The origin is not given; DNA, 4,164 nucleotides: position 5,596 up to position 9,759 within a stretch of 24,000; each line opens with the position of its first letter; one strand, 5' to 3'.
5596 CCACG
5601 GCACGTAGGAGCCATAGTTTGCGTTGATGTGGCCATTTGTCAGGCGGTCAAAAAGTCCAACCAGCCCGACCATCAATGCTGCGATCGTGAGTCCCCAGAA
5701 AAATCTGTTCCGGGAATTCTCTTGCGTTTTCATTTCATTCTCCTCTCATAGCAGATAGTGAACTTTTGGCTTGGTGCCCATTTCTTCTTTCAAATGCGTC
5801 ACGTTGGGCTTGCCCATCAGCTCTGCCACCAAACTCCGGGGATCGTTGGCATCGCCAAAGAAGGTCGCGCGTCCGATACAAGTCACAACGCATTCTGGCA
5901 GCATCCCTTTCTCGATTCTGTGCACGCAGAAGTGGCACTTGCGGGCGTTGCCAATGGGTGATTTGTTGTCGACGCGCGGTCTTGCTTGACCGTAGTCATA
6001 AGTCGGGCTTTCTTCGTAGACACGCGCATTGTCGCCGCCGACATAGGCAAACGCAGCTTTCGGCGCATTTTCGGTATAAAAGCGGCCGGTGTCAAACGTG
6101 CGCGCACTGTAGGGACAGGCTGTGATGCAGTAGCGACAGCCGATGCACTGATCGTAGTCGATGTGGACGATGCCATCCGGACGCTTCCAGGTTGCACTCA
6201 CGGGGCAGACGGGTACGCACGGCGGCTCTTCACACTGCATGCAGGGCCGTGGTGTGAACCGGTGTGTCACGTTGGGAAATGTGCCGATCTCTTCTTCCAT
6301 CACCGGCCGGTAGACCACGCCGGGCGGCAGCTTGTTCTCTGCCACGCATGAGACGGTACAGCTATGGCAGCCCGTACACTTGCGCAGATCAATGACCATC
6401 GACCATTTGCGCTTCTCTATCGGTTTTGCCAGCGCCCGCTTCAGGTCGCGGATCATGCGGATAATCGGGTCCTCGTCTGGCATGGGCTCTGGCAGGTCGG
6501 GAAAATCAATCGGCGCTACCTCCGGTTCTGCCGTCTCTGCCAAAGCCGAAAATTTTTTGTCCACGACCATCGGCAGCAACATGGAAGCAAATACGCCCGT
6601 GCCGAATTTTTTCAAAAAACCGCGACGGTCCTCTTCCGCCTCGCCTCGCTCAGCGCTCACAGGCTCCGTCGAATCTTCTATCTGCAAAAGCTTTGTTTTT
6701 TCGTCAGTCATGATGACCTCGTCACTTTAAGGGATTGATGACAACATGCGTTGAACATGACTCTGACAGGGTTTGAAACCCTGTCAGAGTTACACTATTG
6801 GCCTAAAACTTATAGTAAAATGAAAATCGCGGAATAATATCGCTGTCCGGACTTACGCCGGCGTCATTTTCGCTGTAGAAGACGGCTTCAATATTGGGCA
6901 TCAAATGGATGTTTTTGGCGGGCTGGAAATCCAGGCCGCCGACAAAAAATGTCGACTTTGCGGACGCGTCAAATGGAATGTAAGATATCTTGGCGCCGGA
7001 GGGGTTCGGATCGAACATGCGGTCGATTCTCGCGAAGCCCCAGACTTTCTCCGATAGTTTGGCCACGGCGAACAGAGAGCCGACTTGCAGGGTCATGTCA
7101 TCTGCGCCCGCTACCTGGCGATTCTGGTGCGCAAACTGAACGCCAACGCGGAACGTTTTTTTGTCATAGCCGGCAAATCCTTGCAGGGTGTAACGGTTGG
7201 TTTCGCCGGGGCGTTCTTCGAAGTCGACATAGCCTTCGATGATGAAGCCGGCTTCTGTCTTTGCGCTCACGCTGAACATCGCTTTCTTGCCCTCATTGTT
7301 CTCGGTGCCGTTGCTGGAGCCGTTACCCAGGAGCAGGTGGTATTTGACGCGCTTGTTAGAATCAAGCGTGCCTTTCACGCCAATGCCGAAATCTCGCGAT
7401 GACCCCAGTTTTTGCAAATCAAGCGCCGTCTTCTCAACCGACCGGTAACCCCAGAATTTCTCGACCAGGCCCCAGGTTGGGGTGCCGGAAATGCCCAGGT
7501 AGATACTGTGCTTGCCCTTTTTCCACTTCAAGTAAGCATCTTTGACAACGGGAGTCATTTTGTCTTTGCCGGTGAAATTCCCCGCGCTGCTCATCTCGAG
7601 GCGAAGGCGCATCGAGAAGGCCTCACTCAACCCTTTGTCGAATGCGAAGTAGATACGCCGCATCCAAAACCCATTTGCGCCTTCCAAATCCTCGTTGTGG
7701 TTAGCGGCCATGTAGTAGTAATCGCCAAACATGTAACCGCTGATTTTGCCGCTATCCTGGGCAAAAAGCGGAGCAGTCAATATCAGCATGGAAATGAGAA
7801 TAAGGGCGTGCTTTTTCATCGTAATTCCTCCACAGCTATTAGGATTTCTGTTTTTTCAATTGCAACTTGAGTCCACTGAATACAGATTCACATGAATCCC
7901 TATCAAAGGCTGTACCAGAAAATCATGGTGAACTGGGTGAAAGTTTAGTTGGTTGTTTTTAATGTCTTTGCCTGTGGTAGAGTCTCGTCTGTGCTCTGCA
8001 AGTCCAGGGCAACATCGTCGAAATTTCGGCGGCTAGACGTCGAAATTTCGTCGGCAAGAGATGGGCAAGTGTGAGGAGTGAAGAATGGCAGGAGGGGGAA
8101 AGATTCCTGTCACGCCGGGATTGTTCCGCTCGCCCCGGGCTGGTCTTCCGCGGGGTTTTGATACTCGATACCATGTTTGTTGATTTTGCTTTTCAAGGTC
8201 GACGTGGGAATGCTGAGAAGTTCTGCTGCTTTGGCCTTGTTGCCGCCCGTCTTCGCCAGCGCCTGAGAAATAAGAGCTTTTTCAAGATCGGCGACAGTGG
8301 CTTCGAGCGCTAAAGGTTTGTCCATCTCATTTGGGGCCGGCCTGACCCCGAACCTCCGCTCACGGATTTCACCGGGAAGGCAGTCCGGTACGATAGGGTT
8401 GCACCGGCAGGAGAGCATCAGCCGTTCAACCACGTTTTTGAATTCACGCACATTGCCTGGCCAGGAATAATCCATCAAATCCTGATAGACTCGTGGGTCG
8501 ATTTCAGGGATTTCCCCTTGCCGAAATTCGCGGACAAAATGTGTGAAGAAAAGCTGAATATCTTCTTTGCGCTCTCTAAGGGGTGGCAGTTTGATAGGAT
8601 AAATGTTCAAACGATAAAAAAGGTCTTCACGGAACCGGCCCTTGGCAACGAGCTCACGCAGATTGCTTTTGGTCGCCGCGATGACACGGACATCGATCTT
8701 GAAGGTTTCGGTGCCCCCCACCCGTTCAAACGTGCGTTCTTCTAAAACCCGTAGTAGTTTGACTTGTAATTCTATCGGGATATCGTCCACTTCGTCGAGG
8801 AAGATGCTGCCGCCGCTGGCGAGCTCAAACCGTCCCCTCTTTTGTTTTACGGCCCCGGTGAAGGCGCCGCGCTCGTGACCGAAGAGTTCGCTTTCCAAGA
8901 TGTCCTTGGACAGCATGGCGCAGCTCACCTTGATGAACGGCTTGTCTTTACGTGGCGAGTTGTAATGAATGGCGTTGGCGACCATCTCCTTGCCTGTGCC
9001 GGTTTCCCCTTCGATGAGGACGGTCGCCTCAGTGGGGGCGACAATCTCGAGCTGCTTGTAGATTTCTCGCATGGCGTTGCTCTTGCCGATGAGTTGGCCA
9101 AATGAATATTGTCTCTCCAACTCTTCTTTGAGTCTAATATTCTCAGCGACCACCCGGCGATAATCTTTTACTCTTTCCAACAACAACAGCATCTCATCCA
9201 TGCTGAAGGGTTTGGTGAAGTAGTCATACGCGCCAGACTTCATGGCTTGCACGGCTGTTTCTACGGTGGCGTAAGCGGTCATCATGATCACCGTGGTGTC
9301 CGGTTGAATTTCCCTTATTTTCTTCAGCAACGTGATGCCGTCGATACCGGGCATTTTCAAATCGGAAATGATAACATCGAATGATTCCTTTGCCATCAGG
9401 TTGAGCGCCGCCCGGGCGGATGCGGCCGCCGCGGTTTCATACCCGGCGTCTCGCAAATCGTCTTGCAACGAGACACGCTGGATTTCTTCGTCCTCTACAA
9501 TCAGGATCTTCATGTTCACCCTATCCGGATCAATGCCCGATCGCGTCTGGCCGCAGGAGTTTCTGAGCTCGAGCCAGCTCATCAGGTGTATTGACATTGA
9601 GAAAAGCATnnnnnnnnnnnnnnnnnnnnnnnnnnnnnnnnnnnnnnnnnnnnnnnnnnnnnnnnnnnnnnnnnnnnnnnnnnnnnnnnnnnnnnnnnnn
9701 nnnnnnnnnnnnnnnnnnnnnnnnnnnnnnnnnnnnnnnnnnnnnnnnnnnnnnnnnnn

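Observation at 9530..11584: Sensor histidine kinase fused to a complete MobA domain, next to the molybdoenzyme it probably regulates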

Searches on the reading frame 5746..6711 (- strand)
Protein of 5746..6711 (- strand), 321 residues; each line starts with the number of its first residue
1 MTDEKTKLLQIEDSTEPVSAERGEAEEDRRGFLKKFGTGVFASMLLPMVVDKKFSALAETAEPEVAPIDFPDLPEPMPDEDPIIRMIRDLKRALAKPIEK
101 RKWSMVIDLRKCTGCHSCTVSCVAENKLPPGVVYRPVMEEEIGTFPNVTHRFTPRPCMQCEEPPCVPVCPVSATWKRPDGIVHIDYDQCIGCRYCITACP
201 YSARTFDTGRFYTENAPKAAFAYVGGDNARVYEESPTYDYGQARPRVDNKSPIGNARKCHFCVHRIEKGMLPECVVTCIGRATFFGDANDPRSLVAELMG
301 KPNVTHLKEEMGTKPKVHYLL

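Call 3: search_protein_families(library=pfam, proteins=[window:5746-6711:-], max_evalue=0.01)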
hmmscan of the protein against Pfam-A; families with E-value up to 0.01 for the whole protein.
window:5746-6711:- (321 aa): 12 families
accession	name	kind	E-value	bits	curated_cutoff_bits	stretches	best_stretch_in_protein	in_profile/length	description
PF13247.11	Fer4_11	-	1.4e-19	70.6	26.2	2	149-207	2-62/100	4Fe-4S dicluster domain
PF13237.11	Fer4_10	-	6.4e-12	45.7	25.5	2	182-278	2-52/53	4Fe-4S dicluster domain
PF12797.12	Fer4_2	-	2e-09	37.2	24.5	2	181-201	2-22/22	4Fe-4S binding domain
PF12838.12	Fer4_7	-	5.6e-09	36.8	27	2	111-173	1-52/52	4Fe-4S dicluster domain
PF13187.11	Fer4_9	-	1.2e-08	35.3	27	2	111-172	1-50/52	4Fe-4S dicluster domain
PF12837.12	Fer4_6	-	4.8e-08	33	25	1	181-203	1-23/24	4Fe-4S binding domain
PF00037.32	Fer4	-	4.5e-07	29.8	21.1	1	183-204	2-23/24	4Fe-4S binding domain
PF13183.11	Fer4_8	-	8.9e-05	23.4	27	0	187-219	3-35/68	4Fe-4S dicluster domain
PF13459.11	Fer4_15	-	0.00039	21.5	22.4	0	182-200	1-19/66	4Fe-4S single cluster domain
PF14697.11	Fer4_21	-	0.0012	19.3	35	1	156-201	7-53/59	4Fe-4S dicluster domain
PF13534.11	Fer4_17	-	0.0015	19.5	22.2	0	99-123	35-57/61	4Fe-4S dicluster domain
PF25160.1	LdpA_Fe-S-bd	-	0.0025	18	27.6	0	159-202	4-41/49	LdpA Fe-S cluster-binding domain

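Call 4: search_protein_families(library=ncbifam, proteins=[window:5746-6711:-], max_evalue=0.01)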
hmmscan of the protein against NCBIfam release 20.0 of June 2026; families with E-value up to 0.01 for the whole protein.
window:5746-6711:- (321 aa): 58 families (the best 25 are shown)
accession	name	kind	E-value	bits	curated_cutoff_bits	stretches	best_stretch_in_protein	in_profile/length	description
NF011569.0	PRK14993.1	equivalog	1.5e-53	181.8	416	2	99-208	40-151/244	tetrathionate reductase subunit TtrB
NF045797.1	DsrO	equivalog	2.1e-52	177.9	200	2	94-207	35-153/235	sulfate reduction electron transfer complex DsrMKJOP subunit DsrO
NF041715.1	arsenate_red_ArrB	equivalog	6.8e-44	150.1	450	1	102-320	2-225/233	arsenate respiratory reductase iron-sulfur subunit ArrB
TIGR03149.1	cyt_nit_nrfC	equivalog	3.7e-40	137.6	377.6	2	99-208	35-146/225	cytochrome c nitrite reductase Fe-S protein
NF041782.1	mnquin_red_QrcC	equivalog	1.4e-34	119.8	400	2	103-207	1-119/239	menaquinone reductase iron-sulfur cluster-binding subunit QrcC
TIGR02951.1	DMSO_dmsB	equivalog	4.5e-32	111.3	214.1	2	105-208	4-116/161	DMSO/selenate family reductase complex B subunit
TIGR03478.1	DMSO_red_II_bet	subfamily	7.6e-31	107.2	480.7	3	140-209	114-184/321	DMSO reductase family type II enzyme, iron-sulfur subunit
NF038355.1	FDH3_beta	equivalog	1.8e-27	96.5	240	1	105-244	5-141/180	formate dehydrogenase FDH3 subunit beta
NF042979.1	EthbenzDh_ebdB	equivalog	4.9e-24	84.8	740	3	140-208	136-205/354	ethylbenzene dehydrogenase subunit beta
NF008134.0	PRK10882.1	equivalog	6e-24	84.7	263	2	152-207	108-164/329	hydrogenase 2 operon protein HybA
NF045715.1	sulf_resp_HmcB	equivalog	2.1e-21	76.3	420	2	152-215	102-165/307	sulfate respiration complex iron-sulfur protein HmcB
TIGR01660.1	narH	equivalog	2e-19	69.4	524.05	2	141-207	167-234/492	nitrate reductase subunit beta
TIGR01582.1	FDH-beta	equivalog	1.1e-17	64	334.7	2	150-205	86-142/283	formate dehydrogenase subunit beta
NF007382.0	PRK09898.1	equivalog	1.2e-15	57.6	213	1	93-208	49-175/208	ferredoxin-like protein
NF007658.0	PRK10330.1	equivalog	1.2e-14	54.3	260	1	105-203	5-103/181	electron transport protein HydN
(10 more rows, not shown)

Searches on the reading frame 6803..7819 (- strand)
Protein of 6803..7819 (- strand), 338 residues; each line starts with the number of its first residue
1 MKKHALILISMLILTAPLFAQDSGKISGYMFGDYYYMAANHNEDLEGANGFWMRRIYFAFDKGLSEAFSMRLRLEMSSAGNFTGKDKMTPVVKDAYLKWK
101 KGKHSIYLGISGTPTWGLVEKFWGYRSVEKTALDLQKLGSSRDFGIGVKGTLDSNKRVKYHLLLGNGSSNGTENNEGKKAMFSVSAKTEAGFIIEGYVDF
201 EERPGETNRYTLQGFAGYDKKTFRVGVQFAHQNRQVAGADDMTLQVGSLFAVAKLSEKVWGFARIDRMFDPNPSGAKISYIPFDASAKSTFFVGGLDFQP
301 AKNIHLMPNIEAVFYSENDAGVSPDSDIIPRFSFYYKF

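Call 3: search_protein_families(library=pfam, proteins=[window:6803-7819:-], max_evalue=0.01)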
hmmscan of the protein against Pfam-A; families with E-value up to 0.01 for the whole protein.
window:6803-7819:- (338 aa): 0 families

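Call 4: search_protein_families(library=ncbifam, proteins=[window:6803-7819:-], max_evalue=0.01)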
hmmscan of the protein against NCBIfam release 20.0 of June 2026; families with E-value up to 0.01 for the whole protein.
window:6803-7819:- (338 aa): 0 families

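Call 74: search_solved_structures(query=A3, max_evalue=1)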
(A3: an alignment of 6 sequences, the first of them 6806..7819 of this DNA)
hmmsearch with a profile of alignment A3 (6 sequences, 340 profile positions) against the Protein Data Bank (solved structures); distinct sequences matched with E-value up to 1: 1.
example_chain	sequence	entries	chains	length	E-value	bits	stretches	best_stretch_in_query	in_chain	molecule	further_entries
4uok_A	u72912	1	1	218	0.15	14.7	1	25-83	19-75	FAB FRAGMENT HEAVY CHAIN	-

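Call 75: search_protein_families(library=pfam, alignment_id=A3, max_evalue=1)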
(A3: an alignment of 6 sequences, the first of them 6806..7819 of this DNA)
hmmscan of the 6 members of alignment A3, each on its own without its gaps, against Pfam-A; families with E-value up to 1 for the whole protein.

A. member 1, window:6806-7819:- (338 aa): 1 family
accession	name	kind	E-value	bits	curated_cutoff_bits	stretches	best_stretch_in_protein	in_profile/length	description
PF07396.17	Porin_O_P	-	0.011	15.5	20.9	1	40-229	16-203/370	Phosphate-selective porin O and P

B. families by the number of members that match (of 6 scanned): 5 families
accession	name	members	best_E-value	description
PF07396.17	Porin_O_P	6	1.6e-06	Phosphate-selective porin O and P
PF13609.12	Porin_4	1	0.0018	Gram-negative porin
PF24653.1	Phage_OMP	1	0.01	Cyanophage outer membrane protein like beta barrel domain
PF06452.16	CBM9_1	1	0.032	Carbohydrate family 9 binding domain-like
PF09949.15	APP1_cat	1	0.2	Phosphatidate phosphatase APP1, catalytic domain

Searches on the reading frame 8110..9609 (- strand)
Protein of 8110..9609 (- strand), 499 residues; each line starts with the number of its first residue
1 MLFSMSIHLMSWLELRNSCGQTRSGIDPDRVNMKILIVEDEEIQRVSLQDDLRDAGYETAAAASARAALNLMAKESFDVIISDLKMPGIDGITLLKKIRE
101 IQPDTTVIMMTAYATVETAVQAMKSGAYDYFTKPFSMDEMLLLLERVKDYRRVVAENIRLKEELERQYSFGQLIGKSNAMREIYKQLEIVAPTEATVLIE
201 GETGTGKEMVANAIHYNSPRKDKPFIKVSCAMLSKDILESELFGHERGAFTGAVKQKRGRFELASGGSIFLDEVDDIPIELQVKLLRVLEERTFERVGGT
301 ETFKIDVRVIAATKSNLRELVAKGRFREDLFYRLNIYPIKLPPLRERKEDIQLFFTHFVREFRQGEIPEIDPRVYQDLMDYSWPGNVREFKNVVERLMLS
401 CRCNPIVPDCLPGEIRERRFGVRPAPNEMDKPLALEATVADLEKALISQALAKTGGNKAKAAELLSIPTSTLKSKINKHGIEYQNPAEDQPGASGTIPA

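Call 3: search_protein_families(library=pfam, proteins=[window:8110-9609:-], max_evalue=0.01)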
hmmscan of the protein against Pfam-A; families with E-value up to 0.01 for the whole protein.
window:8110-9609:- (499 aa): 11 families
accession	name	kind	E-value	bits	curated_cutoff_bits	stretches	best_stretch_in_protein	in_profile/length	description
PF00158.32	Sigma54_activat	-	2.4e-71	239.3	20.2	1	173-339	1-167/168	Sigma-54 interaction domain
PF00072.30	Response_reg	-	1.3e-31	109.5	30.2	1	35-142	1-108/111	Response regulator receiver domain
PF14532.12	Sigma54_activ_2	-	1.1e-20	74.7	25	1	174-344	1-138/138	Sigma-54 interaction domain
PF25601.1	AAA_lid_14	-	2.4e-19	69.4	27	1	345-419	1-78/87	AAA+ ATPase lid domain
PF02954.25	HTH_8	-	2.7e-12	46.6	22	1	439-478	2-41/42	Bacterial regulatory protein, Fis family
PF07728.20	AAA_5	-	3.6e-08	33.9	22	1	197-315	2-123/139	AAA domain (dynein-related subfamily)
PF01078.27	Mg_chelatase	-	2.1e-05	24.5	20.3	0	184-216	12-44/207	Magnesium chelatase, subunit ChlI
PF07724.20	AAA_2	-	0.00011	22.7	27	1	195-305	4-114/166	AAA domain (Cdc48 subfamily)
PF00004.35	AAA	-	0.00012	22.9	21.2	1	197-328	1-125/131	ATPase family associated with various cellular activities (AAA)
PF20161.5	VpsR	-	0.0023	18.1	23.7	1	31-141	9-117/121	VpsR domain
PF23198.2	PDE8A_N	-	0.0043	17.4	29.6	1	34-111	11-90/147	PDE8A-like, N-terminal domain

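Call 4: search_protein_families(library=ncbifam, proteins=[window:8110-9609:-], max_evalue=0.01)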
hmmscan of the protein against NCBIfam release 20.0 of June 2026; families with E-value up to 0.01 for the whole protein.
window:8110-9609:- (499 aa): 128 families (the best 25 are shown)
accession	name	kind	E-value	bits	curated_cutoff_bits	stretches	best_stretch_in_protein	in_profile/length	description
NF008469.0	PRK11361.1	equivalog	4e-142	474.2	714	1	33-482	5-457/461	acetoacetate metabolism transcriptional regulator AtoC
TIGR01818.1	ntrC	equivalog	1.8e-134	449.1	558.6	1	35-477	1-461/463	nitrogen regulation protein NR(I)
NF007689.0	PRK10365.1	equivalog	7.4e-116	387.5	760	1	32-477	5-440/441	sigma-54-dependent response regulator transcription factor ZraR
TIGR02915.1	PEP_resp_reg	equivalog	1.7e-115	386.4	502.6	1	35-481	1-444/445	PEP-CTERM-box response regulator transcription factor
NF008176.1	PRK10923.1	equivalog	7.7e-111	370.9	620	1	34-482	5-469/469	nitrogen regulation protein NR(I)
NF041552.1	TF_PrdR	equivalog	3.4e-108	362.5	795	1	161-479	259-576/577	sigma-54 dependent transcriptional regulator PrdR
NF051870.1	NAssimRespRegNtrX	equivalog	1.1e-107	360.8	600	1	34-481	3-452/452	nitrogen assimilation response regulator NtrX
TIGR01817.1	nifA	equivalog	5.9e-104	348.7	528.85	1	159-409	184-436/534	nif-specific transcriptional activator NifA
NF041946.1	LuxO_transreg_Vib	equivalog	4.3e-102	342.3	800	1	56-478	20-459/463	quorum-sensing sigma-54 dependent transcriptional regulator LuxO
NF011695.0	PRK15115.1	equivalog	1.3e-96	324.1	763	1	33-464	7-432/445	two-component system response regulator GlrR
NF038308.1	RNA_repair_RtcR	equivalog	7.7e-96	322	650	1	38-474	36-506/530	RNA repair transcriptional activator RtcR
NF003451.0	PRK05022.1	equivalog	1e-94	318.1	476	1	156-478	174-507/512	nitric oxide reductase transcriptional regulator NorR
NF049963.1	RespRegFlgRCampy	domain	3.7e-93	312.7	750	1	33-479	1-427/429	fla regulon two-component system response regulator FlgR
NF011958.0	PRK15429.1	equivalog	3e-91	307.1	830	1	146-483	353-688/692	formate hydrogenlyase transcriptional activator FlhA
NF050807.1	TransRegFlbDCaul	equivalog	4.7e-89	299.3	750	1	54-480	22-442/454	sigma-54-dependent transcriptional regulator FlbD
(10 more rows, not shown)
